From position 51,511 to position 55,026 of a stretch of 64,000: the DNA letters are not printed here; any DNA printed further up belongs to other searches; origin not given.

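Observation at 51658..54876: HcnA-HcnB-HcnC / opine-oxidase-like modules fused into one 1072-aa flavo-iron-sulfur protein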

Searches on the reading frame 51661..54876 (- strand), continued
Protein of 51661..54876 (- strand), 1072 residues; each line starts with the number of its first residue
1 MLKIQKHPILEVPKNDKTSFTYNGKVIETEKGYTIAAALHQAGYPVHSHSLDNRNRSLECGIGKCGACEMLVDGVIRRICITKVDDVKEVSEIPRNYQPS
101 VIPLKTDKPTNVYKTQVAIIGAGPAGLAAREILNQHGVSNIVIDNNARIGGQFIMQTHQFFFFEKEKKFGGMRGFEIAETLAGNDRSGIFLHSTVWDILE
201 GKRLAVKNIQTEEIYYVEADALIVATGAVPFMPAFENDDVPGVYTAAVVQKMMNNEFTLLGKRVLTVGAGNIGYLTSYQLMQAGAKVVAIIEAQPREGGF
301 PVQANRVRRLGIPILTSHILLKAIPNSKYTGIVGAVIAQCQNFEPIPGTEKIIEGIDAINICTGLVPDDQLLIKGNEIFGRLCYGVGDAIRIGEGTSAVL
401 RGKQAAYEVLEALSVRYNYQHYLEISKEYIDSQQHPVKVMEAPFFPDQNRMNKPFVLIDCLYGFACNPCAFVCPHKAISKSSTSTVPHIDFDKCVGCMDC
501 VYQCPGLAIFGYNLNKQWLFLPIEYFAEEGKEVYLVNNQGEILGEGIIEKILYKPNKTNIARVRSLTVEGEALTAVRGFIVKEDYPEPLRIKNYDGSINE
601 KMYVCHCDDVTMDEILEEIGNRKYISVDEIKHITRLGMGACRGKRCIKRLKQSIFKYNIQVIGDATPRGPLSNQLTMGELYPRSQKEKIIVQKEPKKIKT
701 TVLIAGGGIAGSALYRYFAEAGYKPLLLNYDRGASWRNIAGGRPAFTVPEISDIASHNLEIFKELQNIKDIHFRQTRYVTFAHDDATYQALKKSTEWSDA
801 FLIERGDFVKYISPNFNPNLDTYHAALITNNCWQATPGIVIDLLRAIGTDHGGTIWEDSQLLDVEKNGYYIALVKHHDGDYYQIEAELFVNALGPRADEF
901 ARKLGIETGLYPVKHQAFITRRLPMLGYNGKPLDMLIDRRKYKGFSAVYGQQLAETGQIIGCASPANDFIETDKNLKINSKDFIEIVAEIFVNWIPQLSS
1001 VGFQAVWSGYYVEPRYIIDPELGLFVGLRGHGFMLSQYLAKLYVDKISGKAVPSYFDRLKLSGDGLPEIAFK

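Call 74: search_protein_families(library=pfam, proteins=[P0131, P0166, P0177, P0187, P0149, P0151, P0164, P0170, P0189], max_evalue=0.00001)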
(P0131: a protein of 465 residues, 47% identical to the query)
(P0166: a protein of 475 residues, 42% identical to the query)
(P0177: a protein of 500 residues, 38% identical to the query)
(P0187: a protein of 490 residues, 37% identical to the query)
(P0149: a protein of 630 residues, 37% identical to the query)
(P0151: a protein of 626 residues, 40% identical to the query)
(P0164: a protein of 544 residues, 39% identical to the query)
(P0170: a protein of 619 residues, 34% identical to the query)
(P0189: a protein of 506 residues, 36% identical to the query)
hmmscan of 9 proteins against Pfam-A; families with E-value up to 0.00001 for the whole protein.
P0131 (465 aa): 1 family
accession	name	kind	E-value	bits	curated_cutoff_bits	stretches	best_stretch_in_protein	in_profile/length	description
PF01266.30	DAO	-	4.7e-25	89.3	27.9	1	96-438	2-352/353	FAD dependent oxidoreductase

P0166 (475 aa): 11 families
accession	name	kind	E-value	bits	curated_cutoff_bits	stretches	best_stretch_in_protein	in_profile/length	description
PF07992.20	Pyr_redox_2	-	7.4e-36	124.5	26.1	1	118-423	2-291/291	Pyridine nucleotide-disulphide oxidoreductase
PF13510.11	Fer2_4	-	1.2e-26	92.9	22.8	1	17-97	2-81/82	2Fe-2S iron-sulfur cluster binding domain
PF13738.12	Pyr_redox_3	-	1.6e-12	47.7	30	1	121-408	2-305/305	Pyridine nucleotide-disulphide oxidoreductase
PF12831.13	FAD_oxidored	-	6.9e-10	39.2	27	1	119-190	2-74/416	FAD dependent oxidoreductase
PF13450.12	NAD_binding_8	-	2.8e-08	34.4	21.9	0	121-154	1-35/68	NAD(P)-binding Rossmann-like domain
PF01266.30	DAO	-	5.6e-08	33.1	27.9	0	119-152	2-37/353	FAD dependent oxidoreductase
PF03486.20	HI0933_like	-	3.3e-07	30.4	50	0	118-153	2-38/244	HI0933-like protein Rossmann domain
PF01494.25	FAD_binding_3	-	2.1e-06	27.7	22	0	116-145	1-31/349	FAD binding domain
PF01134.28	GIDA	-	2.3e-06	27.4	22.1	0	119-148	2-32/391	Glucose inhibited division protein A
PF01946.23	Thi4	-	4.7e-06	26.5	26.2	0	115-153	16-56/235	Thi4 family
PF00070.33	Pyr_redox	-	5e-06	27.4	22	0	267-332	1-71/82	Pyridine nucleotide-disulphide oxidoreductase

P0177 (500 aa): 10 families
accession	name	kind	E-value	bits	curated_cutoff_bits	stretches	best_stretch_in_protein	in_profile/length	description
PF07992.20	Pyr_redox_2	-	3.7e-29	102.5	26.1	1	137-443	2-291/291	Pyridine nucleotide-disulphide oxidoreductase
PF13510.11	Fer2_4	-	3.8e-29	101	22.8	1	34-114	2-81/82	2Fe-2S iron-sulfur cluster binding domain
PF03486.20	HI0933_like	-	7.5e-12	45.6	50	1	137-174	2-39/244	HI0933-like protein Rossmann domain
PF01266.30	DAO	-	1.4e-11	45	27.9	1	137-179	1-43/353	FAD dependent oxidoreductase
PF12831.13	FAD_oxidored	-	2.5e-11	44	27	1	137-184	1-48/416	FAD dependent oxidoreductase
PF00070.33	Pyr_redox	-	2.7e-10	41.1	22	0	138-178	2-42/82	Pyridine nucleotide-disulphide oxidoreductase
PF13450.12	NAD_binding_8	-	4.8e-10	40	21.9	1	140-179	1-40/68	NAD(P)-binding Rossmann-like domain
PF13738.12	Pyr_redox_3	-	1.5e-09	38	30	1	139-428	1-305/305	Pyridine nucleotide-disulphide oxidoreductase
PF01946.23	Thi4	-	3.1e-09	36.8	26.2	1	135-174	17-57/235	Thi4 family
PF00890.30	FAD_binding_2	-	4.1e-09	36.6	20.4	1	137-174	1-38/414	FAD binding domain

P0187 (490 aa): 7 families
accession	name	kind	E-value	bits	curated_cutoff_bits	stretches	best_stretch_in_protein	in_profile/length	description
PF07992.20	Pyr_redox_2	-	4.5e-32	112.1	26.1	1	124-429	3-291/291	Pyridine nucleotide-disulphide oxidoreductase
PF13510.11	Fer2_4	-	6.7e-31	106.6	22.8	1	15-95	2-81/82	2Fe-2S iron-sulfur cluster binding domain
PF13738.12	Pyr_redox_3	-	3.8e-11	43.2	30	0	225-414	121-305/305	Pyridine nucleotide-disulphide oxidoreductase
PF12831.13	FAD_oxidored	-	1.4e-07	31.6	27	1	125-172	3-50/416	FAD dependent oxidoreductase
PF13450.12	NAD_binding_8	-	3.6e-07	30.8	21.9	1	126-160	1-35/68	NAD(P)-binding Rossmann-like domain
PF01266.30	DAO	-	4e-06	27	27.9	0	125-169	3-48/353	FAD dependent oxidoreductase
PF00070.33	Pyr_redox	-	4.8e-06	27.4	22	0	273-340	1-75/82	Pyridine nucleotide-disulphide oxidoreductase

P0149 (630 aa): 12 families
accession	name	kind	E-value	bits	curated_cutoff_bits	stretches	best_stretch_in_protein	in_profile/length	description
PF07992.20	Pyr_redox_2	-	1.5e-35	123.5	26.1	1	4-308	1-291/291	Pyridine nucleotide-disulphide oxidoreductase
PF04324.20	Fer2_BFD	-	1.7e-13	51.1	26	1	541-593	1-49/50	BFD-like [2Fe-2S] binding domain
PF13738.12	Pyr_redox_3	-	3.4e-11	43.4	30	1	70-293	88-305/305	Pyridine nucleotide-disulphide oxidoreductase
PF17806.6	SO_alpha_A3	-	2.8e-10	40.8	23.1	1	541-620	5-83/87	Sarcosine oxidase A3 domain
PF03486.20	HI0933_like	-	1.4e-09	38.2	50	0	5-40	2-37/244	HI0933-like protein Rossmann domain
PF12831.13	FAD_oxidored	-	2.3e-08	34.2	27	0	6-49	2-45/416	FAD dependent oxidoreductase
PF01134.28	GIDA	-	4.2e-08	33.1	22.1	0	64-118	97-153/391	Glucose inhibited division protein A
PF13450.12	NAD_binding_8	-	3.5e-07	30.8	21.9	0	8-51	1-41/68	NAD(P)-binding Rossmann-like domain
PF12838.12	Fer4_7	-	6.1e-07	30.3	27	1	397-439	4-49/52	4Fe-4S dicluster domain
PF01946.23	Thi4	-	1.6e-06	28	26.2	0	5-43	19-58/235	Thi4 family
PF00070.33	Pyr_redox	-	5.3e-06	27.3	22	0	153-217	2-71/82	Pyridine nucleotide-disulphide oxidoreductase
PF12837.12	Fer4_6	-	9.1e-06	25.8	25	0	421-439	2-20/24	4Fe-4S binding domain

P0151 (626 aa): 13 families
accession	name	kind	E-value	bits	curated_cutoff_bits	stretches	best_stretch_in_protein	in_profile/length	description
PF07992.20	Pyr_redox_2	-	5.4e-33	115.1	26.1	1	16-319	2-291/291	Pyridine nucleotide-disulphide oxidoreductase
PF12831.13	FAD_oxidored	-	8.1e-11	42.3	27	1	17-83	2-68/416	FAD dependent oxidoreductase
PF13450.12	NAD_binding_8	-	2.9e-10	40.7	21.9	1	19-56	1-38/68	NAD(P)-binding Rossmann-like domain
PF13738.12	Pyr_redox_3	-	3.2e-10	40.2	30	0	123-304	129-305/305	Pyridine nucleotide-disulphide oxidoreductase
PF04324.20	Fer2_BFD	-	3.3e-09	37.4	26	1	543-593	1-48/50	BFD-like [2Fe-2S] binding domain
PF01134.28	GIDA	-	5.1e-09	36.1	22.1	0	17-47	2-32/391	Glucose inhibited division protein A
PF03486.20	HI0933_like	-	1.2e-07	31.9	50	1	16-53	2-39/244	HI0933-like protein Rossmann domain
PF17806.6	SO_alpha_A3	-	3.2e-07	31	23.1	1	546-621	8-83/87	Sarcosine oxidase A3 domain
PF12838.12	Fer4_7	-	9e-07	29.7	27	1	412-455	4-49/52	4Fe-4S dicluster domain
PF01266.30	DAO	-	1.9e-06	28.1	27.9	0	17-51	2-37/353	FAD dependent oxidoreductase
PF00070.33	Pyr_redox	-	2.8e-06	28.2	22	0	163-231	1-76/82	Pyridine nucleotide-disulphide oxidoreductase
PF00890.30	FAD_binding_2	-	8.7e-06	25.6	20.4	1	18-53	3-38/414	FAD binding domain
PF01946.23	Thi4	-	9e-06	25.5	26.2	0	15-52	18-56/235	Thi4 family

P0164 (544 aa): 12 families
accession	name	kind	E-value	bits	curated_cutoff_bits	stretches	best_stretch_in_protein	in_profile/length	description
PF07992.20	Pyr_redox_2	-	6.7e-38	131.2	26.1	1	9-311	3-291/291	Pyridine nucleotide-disulphide oxidoreductase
PF13738.12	Pyr_redox_3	-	4.9e-15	56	30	1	10-296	1-305/305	Pyridine nucleotide-disulphide oxidoreductase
PF12831.13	FAD_oxidored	-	6e-14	52.6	27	1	9-76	2-69/416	FAD dependent oxidoreductase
PF01134.28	GIDA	-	4.3e-13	49.5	22.1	0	9-37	2-30/391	Glucose inhibited division protein A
PF13450.12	NAD_binding_8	-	3.6e-12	46.8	21.9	1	11-46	1-36/68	NAD(P)-binding Rossmann-like domain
PF01266.30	DAO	-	8.5e-12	45.7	27.9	0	9-43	2-37/353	FAD dependent oxidoreductase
PF00070.33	Pyr_redox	-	9.5e-12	45.7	22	0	155-222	1-75/82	Pyridine nucleotide-disulphide oxidoreductase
PF01494.25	FAD_binding_3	-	2.7e-08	33.9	22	0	7-38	2-33/349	FAD binding domain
PF00890.30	FAD_binding_2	-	3.3e-08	33.6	20.4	1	9-46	2-39/414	FAD binding domain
PF03486.20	HI0933_like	-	7.9e-08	32.5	50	0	8-43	2-37/244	HI0933-like protein Rossmann domain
PF00037.32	Fer4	-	1.7e-06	28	21.1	0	444-465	1-22/24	4Fe-4S binding domain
PF01946.23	Thi4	-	9.6e-06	25.4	26.2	0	3-43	14-55/235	Thi4 family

P0170 (619 aa): 13 families
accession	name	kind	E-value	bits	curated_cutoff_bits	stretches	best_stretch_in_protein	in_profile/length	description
PF07992.20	Pyr_redox_2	-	3.7e-34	118.9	26.1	1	7-306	2-291/291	Pyridine nucleotide-disulphide oxidoreductase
PF13450.12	NAD_binding_8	-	6.4e-13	49.2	21.9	1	10-65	1-53/68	NAD(P)-binding Rossmann-like domain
PF13738.12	Pyr_redox_3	-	6.1e-12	45.8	30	0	117-291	119-305/305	Pyridine nucleotide-disulphide oxidoreductase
PF04324.20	Fer2_BFD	-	3.6e-11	43.7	26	1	538-585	2-46/50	BFD-like [2Fe-2S] binding domain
PF01266.30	DAO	-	3.6e-11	43.6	27.9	1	8-42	2-37/353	FAD dependent oxidoreductase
PF00070.33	Pyr_redox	-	9e-10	39.4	22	0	167-236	1-77/82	Pyridine nucleotide-disulphide oxidoreductase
PF17806.6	SO_alpha_A3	-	6.2e-08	33.3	23.1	1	537-614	5-81/87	Sarcosine oxidase A3 domain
PF03486.20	HI0933_like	-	1.8e-07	31.3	50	1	7-43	2-38/244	HI0933-like protein Rossmann domain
PF01946.23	Thi4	-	1.8e-07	31.1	26.2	0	3-43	15-56/235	Thi4 family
PF12831.13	FAD_oxidored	-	1.3e-06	28.4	27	1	8-76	2-70/416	FAD dependent oxidoreductase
PF12838.12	Fer4_7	-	2.3e-06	28.4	27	1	382-423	4-49/52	4Fe-4S dicluster domain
PF00890.30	FAD_binding_2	-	2.6e-06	27.3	20.4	1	8-44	2-38/414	FAD binding domain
PF01494.25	FAD_binding_3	-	3.3e-06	27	22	0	5-37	1-33/349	FAD binding domain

P0189 (506 aa): 9 families
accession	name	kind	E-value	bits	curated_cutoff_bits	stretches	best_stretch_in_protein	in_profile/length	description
PF07992.20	Pyr_redox_2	-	3e-39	135.6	26.1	1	5-307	2-291/291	Pyridine nucleotide-disulphide oxidoreductase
PF12831.13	FAD_oxidored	-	2.7e-14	53.7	27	1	5-73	1-69/416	FAD dependent oxidoreductase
PF13738.12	Pyr_redox_3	-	8e-13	48.7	30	1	7-292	1-305/305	Pyridine nucleotide-disulphide oxidoreductase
PF00890.30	FAD_binding_2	-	8.4e-09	35.5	20.4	1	5-43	1-39/414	FAD binding domain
PF00070.33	Pyr_redox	-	1.3e-08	35.6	22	0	153-224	1-79/82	Pyridine nucleotide-disulphide oxidoreductase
PF03486.20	HI0933_like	-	1.3e-08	35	50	1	5-42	2-39/244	HI0933-like protein Rossmann domain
PF01134.28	GIDA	-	3.1e-08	33.5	22.1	0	5-36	1-29/391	Glucose inhibited division protein A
PF13450.12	NAD_binding_8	-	1.1e-07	32.5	21.9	1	8-42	1-35/68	NAD(P)-binding Rossmann-like domain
PF01266.30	DAO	-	1.1e-07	32.2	27.9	0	5-41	1-38/353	FAD dependent oxidoreductase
